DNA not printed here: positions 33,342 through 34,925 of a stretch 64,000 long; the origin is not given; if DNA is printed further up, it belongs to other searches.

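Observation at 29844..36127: Aconitase-X (DUF521/DUF126) hydro-lyase pair wedged between xsc and pta, behind a TauR-like MocR regulator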

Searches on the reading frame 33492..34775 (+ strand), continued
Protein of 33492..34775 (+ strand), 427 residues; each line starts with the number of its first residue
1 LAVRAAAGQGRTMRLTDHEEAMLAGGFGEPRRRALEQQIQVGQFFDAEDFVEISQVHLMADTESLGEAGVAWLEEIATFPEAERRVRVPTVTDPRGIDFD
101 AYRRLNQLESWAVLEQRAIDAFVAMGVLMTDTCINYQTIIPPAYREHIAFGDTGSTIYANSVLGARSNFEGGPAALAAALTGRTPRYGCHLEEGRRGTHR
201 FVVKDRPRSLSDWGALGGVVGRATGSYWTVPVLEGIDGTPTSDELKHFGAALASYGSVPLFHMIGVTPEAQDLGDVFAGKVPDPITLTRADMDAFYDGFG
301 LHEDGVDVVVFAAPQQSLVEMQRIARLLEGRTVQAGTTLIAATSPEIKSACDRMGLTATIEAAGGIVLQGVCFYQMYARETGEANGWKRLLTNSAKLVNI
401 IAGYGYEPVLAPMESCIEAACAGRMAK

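Call 83: search_protein_families(library=ncbifam, proteins=[L023:3175-4476:-, L023:4515-6260:-, L023:8703-9686:-, L023:11820-13469:-, L033:1442-2968:-, L033:1-1395:-, L036:6076-7257:-, L036:2889-3854:-, L036:1002-2066:-, L016:8901-9878:-], max_evalue=1e-10)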
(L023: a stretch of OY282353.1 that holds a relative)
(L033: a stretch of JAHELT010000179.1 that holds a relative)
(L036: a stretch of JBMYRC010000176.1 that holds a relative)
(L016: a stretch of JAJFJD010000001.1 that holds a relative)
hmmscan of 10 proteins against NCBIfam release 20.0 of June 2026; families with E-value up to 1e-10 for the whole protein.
L023:3175-4476:- (434 aa): 7 families
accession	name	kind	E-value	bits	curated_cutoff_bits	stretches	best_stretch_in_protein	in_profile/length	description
NF003809.0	PRK05398.1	subfamily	1.5e-215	715.5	442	1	9-423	1-416/416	formyl-CoA transferase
TIGR03253.1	oxalate_frc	equivalog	2.8e-207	688.4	504.2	1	11-423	2-416/416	formyl-CoA transferase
NF041294.1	Scnl_mescCoAtase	equivalog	2.4e-66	224.4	700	1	11-403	2-380/381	succinyl-CoA:mesaconate CoA-transferase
NF008511.0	PRK11430.1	equivalog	1.9e-61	208.3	522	1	12-216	9-213/381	CoA:oxalate CoA-transferase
NF052585.1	SucGlutTfsCaiB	equivalog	6.7e-58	196.2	750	1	11-405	6-387/394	succinate--glutarate CoA-transferase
NF002914.1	PRK03525.1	equivalog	2.9e-31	108.8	413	1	12-216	9-207/400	L-carnitine CoA-transferase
TIGR04253.1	mesacon_CoA_iso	equivalog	3.4e-20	72.4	725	0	13-213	3-200/403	2-methylfumaryl-CoA isomerase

L023:4515-6260:- (582 aa): 50 families (the best 25 are shown)
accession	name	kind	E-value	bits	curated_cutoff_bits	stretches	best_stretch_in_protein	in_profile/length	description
NF004516.0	PRK05858.1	equivalog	6.6e-133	444.1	587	1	27-573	11-542/548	acetolactate synthase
NF058623.1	HdaclCoAlyACT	equivalog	5.6e-104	348.9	600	1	25-551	8-530/575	2-hydroxyacyl-CoA lyase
TIGR00118.1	acolac_lg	equivalog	3.4e-87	293.2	538.35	1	28-569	2-537/557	biosynthetic-type acetolactate synthase large subunit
NF004919.0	PRK06276.1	equivalog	8.9e-82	275.2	866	1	28-571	2-543/582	acetolactate synthase large subunit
NF004710.0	PRK06048.1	equivalog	2.4e-76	257.4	976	1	27-569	8-540/561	acetolactate synthase large subunit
NF005058.0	PRK06466.1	equivalog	1e-73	248.7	951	1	26-571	3-552/574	acetolactate synthase 3 large subunit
NF004807.0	PRK06154.1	equivalog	5.2e-73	246.6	607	1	15-564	8-552/565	thiamine pyrophosphate-requiring protein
NF005860.0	PRK07789.1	equivalog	1.1e-72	245.3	881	1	9-551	16-566/615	acetolactate synthase large subunit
NF005713.0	PRK07525.1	subfamily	7e-71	239.3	620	1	35-580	14-575/592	sulfoacetaldehyde acetyltransferase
NF006378.0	PRK08617.1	equivalog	2.4e-69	234.1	510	1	27-567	8-539/556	acetolactate synthase AlsS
NF006052.0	PRK08199.1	subfamily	3.8e-69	233.5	539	1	27-576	8-547/559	thiamine pyrophosphate protein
NF006122.0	PRK08266.1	subfamily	5.5e-67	226.5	571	1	27-552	4-514/543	hypothetical protein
NF006721.0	PRK09259.1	equivalog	8.8e-67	226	557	1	19-569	7-553/574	oxalyl-CoA decarboxylase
NF006187.0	PRK08322.1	equivalog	1.5e-66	225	509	1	30-567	5-529/548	acetolactate synthase large subunit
NF006319.0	PRK08527.1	equivalog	1.6e-66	224.9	905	1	27-570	4-542/565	acetolactate synthase large subunit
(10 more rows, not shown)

L023:8703-9686:- (328 aa): 0 families

L023:11820-13469:- (550 aa): 6 families
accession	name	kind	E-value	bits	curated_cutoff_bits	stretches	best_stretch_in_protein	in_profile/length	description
NF006820.0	PRK09344.1-2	subfamily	3.9e-173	576.9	636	1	57-538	43-512/529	phosphoenolpyruvate carboxykinase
NF006822.0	PRK09344.1-4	equivalog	1.3e-164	548.7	806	1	53-538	43-516/537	phosphoenolpyruvate carboxykinase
TIGR00224.1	pckA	equivalog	6.4e-148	493.9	590.05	1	59-538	46-516/532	phosphoenolpyruvate carboxykinase (ATP)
NF006823.0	PRK09344.1-5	equivalog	9.2e-135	450.1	815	1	55-538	29-499/513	phosphoenolpyruvate carboxykinase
NF006819.0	PRK09344.1-1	subfamily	3.7e-134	448.5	745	1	69-538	61-521/538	phosphoenolpyruvate carboxykinase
NF006821.0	PRK09344.1-3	subfamily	1.2e-90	304.6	369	1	68-538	53-509/525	phosphoenolpyruvate carboxykinase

L033:1442-2968:- (509 aa): 102 families (the best 25 are shown)
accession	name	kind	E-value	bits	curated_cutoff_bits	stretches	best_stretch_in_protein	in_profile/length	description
NF004837.0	PRK06187.1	subfamily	4.8e-113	378.2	476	1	2-504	8-520/531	long-chain-fatty-acid--CoA ligase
NF004511.1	PRK05852.1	equivalog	5e-97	325.6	650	1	5-502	2-500/505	FadD7 family fatty acid--CoA ligase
NF006182.0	PRK08316.1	subfamily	3.1e-92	309.7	663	1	3-502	12-513/523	fatty acyl-CoA synthetase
NF009233.0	PRK12583.1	subfamily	4.5e-84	282.8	832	1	154-505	199-549/558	fatty acid CoA ligase family protein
NF005714.0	PRK07529.1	subfamily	2.6e-82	277.2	632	1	150-502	212-572/640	acyl-CoA synthetase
NF006181.0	PRK08314.1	subfamily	1.5e-79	267.8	705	1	146-502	194-550/563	long-chain-fatty-acid--CoA ligase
NF052269.1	Staph_lig_FadD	equivalog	1.5e-79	267.7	650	1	8-506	6-493/499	long-chain-fatty-acid--CoA ligase FadD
NF005307.0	PRK06839.1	equivalog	2.3e-79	267.3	748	1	2-505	2-492/496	o-succinylbenzoate--CoA ligase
NF005702.0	PRK07514.1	subfamily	8.9e-79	265.1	558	1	7-502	8-496/506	malonyl-CoA synthase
NF002966.0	PRK03640.1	equivalog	5.6e-78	262.7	556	1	8-507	8-481/483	o-succinylbenzoate--CoA ligase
NF004808.0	PRK06155.1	equivalog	1.9e-76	257.5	722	1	3-504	22-520/542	ATP-dependent acyl-CoA ligase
NF004114.0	PRK05605.1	equivalog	4.9e-75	253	766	1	147-506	212-569/575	long-chain-fatty-acid--CoA ligase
NF005676.0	PRK07470.1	equivalog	6.4e-73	246.2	774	1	4-504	22-527/544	acyl-CoA synthetase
TIGR01923.1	menE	equivalog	3.1e-71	240.5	330.15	1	31-501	1-441/442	o-succinylbenzoate--CoA ligase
NF052580.1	Str24CoAsynCasG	equivalog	1.9e-70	237.7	750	1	17-501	55-545/548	steroid-24-oyl-CoA synthetase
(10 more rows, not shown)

L033:1-1395:- (465 aa): 51 families (the best 25 are shown)
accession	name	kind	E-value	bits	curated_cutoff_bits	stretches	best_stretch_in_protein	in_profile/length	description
NF005712.0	PRK07524.1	subfamily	5.9e-169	562.9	500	1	5-464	3-465/536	5-guanidino-2-oxopentanoate decarboxylase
NF006122.0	PRK08266.1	subfamily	5.9e-118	394.7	571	1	6-462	5-457/543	hypothetical protein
TIGR00118.1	acolac_lg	equivalog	2.3e-84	283.8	538.35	1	6-462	2-465/557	biosynthetic-type acetolactate synthase large subunit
NF006016.1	PRK08155.1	equivalog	6.8e-82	275.7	870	1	7-464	5-466/554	acetolactate synthase large subunit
NF005470.0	PRK07064.1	equivalog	6.9e-77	259.7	495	1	3-463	3-463/552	thiamine pyrophosphate-binding protein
NF006187.0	PRK08322.1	equivalog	7.1e-77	259.1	509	1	8-462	5-462/548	acetolactate synthase large subunit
NF004919.0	PRK06276.1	equivalog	2.6e-75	253.9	866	1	6-462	2-470/582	acetolactate synthase large subunit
NF006524.0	PRK08978.1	equivalog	7.7e-73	245.6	738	1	8-462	4-456/548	acetolactate synthase 2 catalytic subunit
NF004710.0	PRK06048.1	equivalog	7.6e-71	239.2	976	1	3-464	6-471/561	acetolactate synthase large subunit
NF008431.0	PRK11269.1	equivalog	7.9e-71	239.3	791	1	5-462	4-474/591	glyoxylate carboligase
NF005860.0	PRK07789.1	equivalog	3.3e-70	237.1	881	1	3-464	32-507/615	acetolactate synthase large subunit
NF006052.0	PRK08199.1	subfamily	4.4e-64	216.8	539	1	5-462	8-470/559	thiamine pyrophosphate protein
NF005936.0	PRK07979.1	equivalog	6.9e-63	212.9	1080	1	9-461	8-475/574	acetolactate synthase 3 large subunit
NF006525.0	PRK08979.1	equivalog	1.5e-62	211.8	1084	1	8-461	7-475/572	acetolactate synthase 3 large subunit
NF006378.0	PRK08617.1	equivalog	1.5e-61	208.4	510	1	6-462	9-472/556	acetolactate synthase AlsS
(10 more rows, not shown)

L036:6076-7257:- (394 aa): 6 families
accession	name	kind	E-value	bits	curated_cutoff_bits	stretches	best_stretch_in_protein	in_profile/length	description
NF052585.1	SucGlutTfsCaiB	equivalog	7.9e-81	271.7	750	1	8-379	6-389/394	succinate--glutarate CoA-transferase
NF003809.0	PRK05398.1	subfamily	3.3e-75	253.2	442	2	9-207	4-207/416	formyl-CoA transferase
TIGR03253.1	oxalate_frc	equivalog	8.1e-71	238.9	504.2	2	10-207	4-206/416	formyl-CoA transferase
NF041294.1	Scnl_mescCoAtase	equivalog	3.7e-68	230.4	700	1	9-375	3-380/381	succinyl-CoA:mesaconate CoA-transferase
NF008511.0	PRK11430.1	equivalog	1e-62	212.5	522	1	13-362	13-362/381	CoA:oxalate CoA-transferase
NF002914.1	PRK03525.1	equivalog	1.1e-33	116.7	413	1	4-394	4-397/400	L-carnitine CoA-transferase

L036:2889-3854:- (322 aa): 0 families

L036:1002-2066:- (355 aa): 9 families
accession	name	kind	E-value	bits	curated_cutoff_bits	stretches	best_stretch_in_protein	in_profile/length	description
NF033735.1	G3PDH_Arsen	exception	3.1e-162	539.6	450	1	5-346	1-323/323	ArsJ-associated glyceraldehyde-3-phosphate dehydrogenase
NF006512.0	PRK08955.1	equivalog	4e-144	480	563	1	1-350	1-331/334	glyceraldehyde-3-phosphate dehydrogenase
TIGR01534.1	GAPDH-I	equivalog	1e-113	379.9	367.2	1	4-343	1-329/330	type I glyceraldehyde-3-phosphate dehydrogenase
NF005830.0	PRK07729.1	equivalog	6.9e-109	363.8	546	1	1-354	1-335/343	glyceraldehyde-3-phosphate dehydrogenase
NF005641.0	PRK07403.1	equivalog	5.1e-96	321.8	616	1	2-351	1-334/337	type I glyceraldehyde-3-phosphate dehydrogenase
NF010058.0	PRK13535.1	equivalog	4.4e-83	279.2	539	1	1-348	1-332/339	erythrose-4-phosphate dehydrogenase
TIGR01532.1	E4PD_g-proteo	equivalog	7.3e-83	278.5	530.55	1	4-343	1-324/325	erythrose-4-phosphate dehydrogenase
NF011954.0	PRK15425.1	equivalog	1.4e-69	234.7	662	1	1-347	1-327/331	glyceraldehyde-3-phosphate dehydrogenase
NF006139.0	PRK08289.1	equivalog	2.4e-69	234.2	431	1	7-350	133-470/480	glyceraldehyde-3-phosphate dehydrogenase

L016:8901-9878:- (326 aa): 31 families (the best 25 are shown)
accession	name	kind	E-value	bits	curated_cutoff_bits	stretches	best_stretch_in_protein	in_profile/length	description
TIGR01127.1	ilvA_1Cterm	equivalog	4.3e-79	266.2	378.75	1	40-321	13-295/380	threonine ammonia-lyase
NF006389.0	PRK08638.1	equivalog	7.8e-75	251.9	453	1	8-317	9-320/333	bifunctional threonine ammonia-lyase/L-serine ammonia-lyase TdcB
NF005454.0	PRK07048.1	equivalog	9.4e-72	241.9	452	1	6-321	5-320/324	threo-3-hydroxy-L-aspartate ammonia-lyase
NF005600.0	PRK07334.1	equivalog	6.8e-68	229.1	496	1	7-321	9-321/408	threonine ammonia-lyase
TIGR02991.1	ectoine_eutB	equivalog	1.7e-67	227.7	413.35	1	9-318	2-312/317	hydroxyectoine utilization dehydratase EutB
NF005680.0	PRK07476.1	equivalog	2.3e-67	227.3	413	1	8-321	5-320/326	hydroxyectoine utilization dehydratase EutB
NF005292.0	PRK06815.1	equivalog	4.6e-67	226.3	371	1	10-314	5-310/320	threonine/serine dehydratase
NF045641.2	BHydaspDhtseBhcB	equivalog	7.8e-62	209.2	550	1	9-313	3-306/312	beta-hydroxyaspartate dehydratase BhcB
NF006094.0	PRK08246.1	subfamily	5.3e-58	196.8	331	1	8-314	5-306/310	serine/threonine dehydratase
TIGR01124.1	ilvA_2Cterm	equivalog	7.9e-57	192.9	411.3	1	25-292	16-283/499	threonine ammonia-lyase, biosynthetic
NF006674.0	PRK09224.1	subfamily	2.4e-54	184.9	577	1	26-311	25-313/508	threonine ammonia-lyase IlvA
TIGR02079.1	THD1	equivalog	3.5e-54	184.1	440.55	1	11-311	1-306/410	threonine ammonia-lyase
NF006390.0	PRK08639.1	equivalog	2.4e-53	181.6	421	1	8-311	7-314/418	threonine ammonia-lyase IlvA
NF009130.0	PRK12483.1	subfamily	6.5e-52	176.8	801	1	32-308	42-321/521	threonine ammonia-lyase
NF004771.0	PRK06110.1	equivalog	7e-48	163.4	317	1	8-323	3-318/323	threonine dehydratase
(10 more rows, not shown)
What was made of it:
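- They lie beside formyl-CoA transferase (715 bits) and PEP carboxykinase in L023 (call 83).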

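Call 85: find_encoding_contigs(protein=P0029, flank=8000, max_places=1)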
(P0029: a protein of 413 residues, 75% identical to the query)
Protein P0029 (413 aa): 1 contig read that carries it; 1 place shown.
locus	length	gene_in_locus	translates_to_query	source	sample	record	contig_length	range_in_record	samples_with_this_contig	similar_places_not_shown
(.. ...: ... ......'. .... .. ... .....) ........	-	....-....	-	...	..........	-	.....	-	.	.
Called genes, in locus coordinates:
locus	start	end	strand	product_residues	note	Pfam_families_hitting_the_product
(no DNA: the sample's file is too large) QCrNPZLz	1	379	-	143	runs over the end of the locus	-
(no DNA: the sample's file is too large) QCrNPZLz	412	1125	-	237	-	PF13489:Methyltransf_23 (weak), PF02353:CMAS (weak), PF05175:MTS (weak), PF06325:PrmA, PF13847:Methyltransf_31, PF08241:Methyltransf_11, PF08242:Methyltransf_12, PF13649:Methyltransf_25, +2 more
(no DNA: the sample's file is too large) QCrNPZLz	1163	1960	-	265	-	PF00218:IGPS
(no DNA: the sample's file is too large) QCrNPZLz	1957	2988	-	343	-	PF02885:Glycos_trans_3N, PF00591:Glycos_transf_3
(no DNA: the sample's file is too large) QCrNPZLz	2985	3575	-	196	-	PF00117:GATase, PF07722:Peptidase_C26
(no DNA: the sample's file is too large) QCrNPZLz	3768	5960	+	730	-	PF19335:HMBD, PF00122:E1-E2_ATPase, PF00702:Hydrolase, PF08282:Hydrolase_3 (faint)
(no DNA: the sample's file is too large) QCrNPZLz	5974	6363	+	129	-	PF00376:MerR, PF13411:MerR_1, PF09278:MerR-DNA-bind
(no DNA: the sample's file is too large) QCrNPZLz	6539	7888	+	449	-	PF04748:Polysacc_deac_2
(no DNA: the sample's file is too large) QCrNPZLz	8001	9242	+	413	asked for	PF04412:AcnX, PF28403:AcnX_2nd, PF28406:AcnX_3rd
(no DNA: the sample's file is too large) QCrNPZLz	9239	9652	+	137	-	PF01989:AcnX_swivel_put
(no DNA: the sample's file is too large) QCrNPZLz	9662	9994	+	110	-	PF07372:DUF1491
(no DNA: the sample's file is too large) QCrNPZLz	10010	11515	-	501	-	PF04715:, PF00425:Chorismate_bind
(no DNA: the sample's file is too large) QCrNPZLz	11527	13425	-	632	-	PF13623:SurA_N_2, PF13624:SurA_N_3, PF13145:Rotamase_2, PF13616:Rotamase_3 (weak), PF00639:Rotamase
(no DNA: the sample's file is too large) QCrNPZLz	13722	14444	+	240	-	PF00121:TIM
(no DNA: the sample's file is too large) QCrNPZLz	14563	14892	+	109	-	PF03840:SecG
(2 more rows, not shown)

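Call 86: find_encoding_contigs(protein=P0026, flank=8000, max_places=1)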
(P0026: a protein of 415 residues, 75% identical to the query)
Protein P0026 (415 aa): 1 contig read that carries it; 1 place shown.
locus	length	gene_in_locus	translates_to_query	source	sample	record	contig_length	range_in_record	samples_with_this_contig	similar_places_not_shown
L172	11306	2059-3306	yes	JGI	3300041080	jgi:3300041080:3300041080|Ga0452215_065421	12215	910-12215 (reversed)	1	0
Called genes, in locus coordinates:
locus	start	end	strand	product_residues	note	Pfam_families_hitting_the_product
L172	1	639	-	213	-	?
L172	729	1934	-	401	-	PF02515:CoA_transf_3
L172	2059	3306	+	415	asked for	PF04412:AcnX, PF28403:AcnX_2nd, PF28406:AcnX_3rd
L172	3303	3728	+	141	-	PF01989:AcnX_swivel_put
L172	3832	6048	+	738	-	PF16889:Hepar_II_III_N, PF07940:Hepar_II_III_C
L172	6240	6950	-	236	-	PF01593:Amino_oxidase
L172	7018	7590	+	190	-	-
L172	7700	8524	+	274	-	PF00149:Metallophos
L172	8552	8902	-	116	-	-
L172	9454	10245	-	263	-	PF00994:MoCF_biosynth, PF24102:FLAD1_M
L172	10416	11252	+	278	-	-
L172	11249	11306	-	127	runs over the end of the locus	PF00293:NUDIX, PF14815:NUDIX_4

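Call 93: find_encoding_contigs(protein=P0001, flank=10000, max_places=1)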
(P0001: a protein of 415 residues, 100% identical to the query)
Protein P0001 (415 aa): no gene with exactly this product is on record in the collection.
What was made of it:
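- Tried and rejected: The protein is not on record in that index (call 93).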

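Call 98: search_protein_representatives(protein=window:33528-34775:+)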
Query: 415 residues. Proteins with E-value up to 0.001 (for the whole library): 2465; up to 1e-10: 1542; up to 1e-30: 512. The best 150 are listed.
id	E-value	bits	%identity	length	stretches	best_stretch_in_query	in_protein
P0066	5.8e-200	680.7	71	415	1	1-413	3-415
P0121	8.6e-109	380.4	76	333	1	47-268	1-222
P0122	3.1e-108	378.6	65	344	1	1-262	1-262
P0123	2.0e-107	375.9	47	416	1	1-413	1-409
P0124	6.0e-104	364.5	65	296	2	139-274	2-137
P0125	1.5e-102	359.8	45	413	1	1-414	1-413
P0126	1.7e-101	356.4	44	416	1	1-413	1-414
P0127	4.5e-101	355.0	45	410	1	1-411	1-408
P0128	6.9e-99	347.8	46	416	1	1-413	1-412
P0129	8.4e-99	347.5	44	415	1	2-413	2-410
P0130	9.9e-97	340.7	43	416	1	1-414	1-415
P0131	1.2e-96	340.4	41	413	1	1-413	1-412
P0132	2.1e-96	339.6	43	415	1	3-409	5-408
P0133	1.1e-95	337.3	44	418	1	2-413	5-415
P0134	4.8e-92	325.3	65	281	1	1-228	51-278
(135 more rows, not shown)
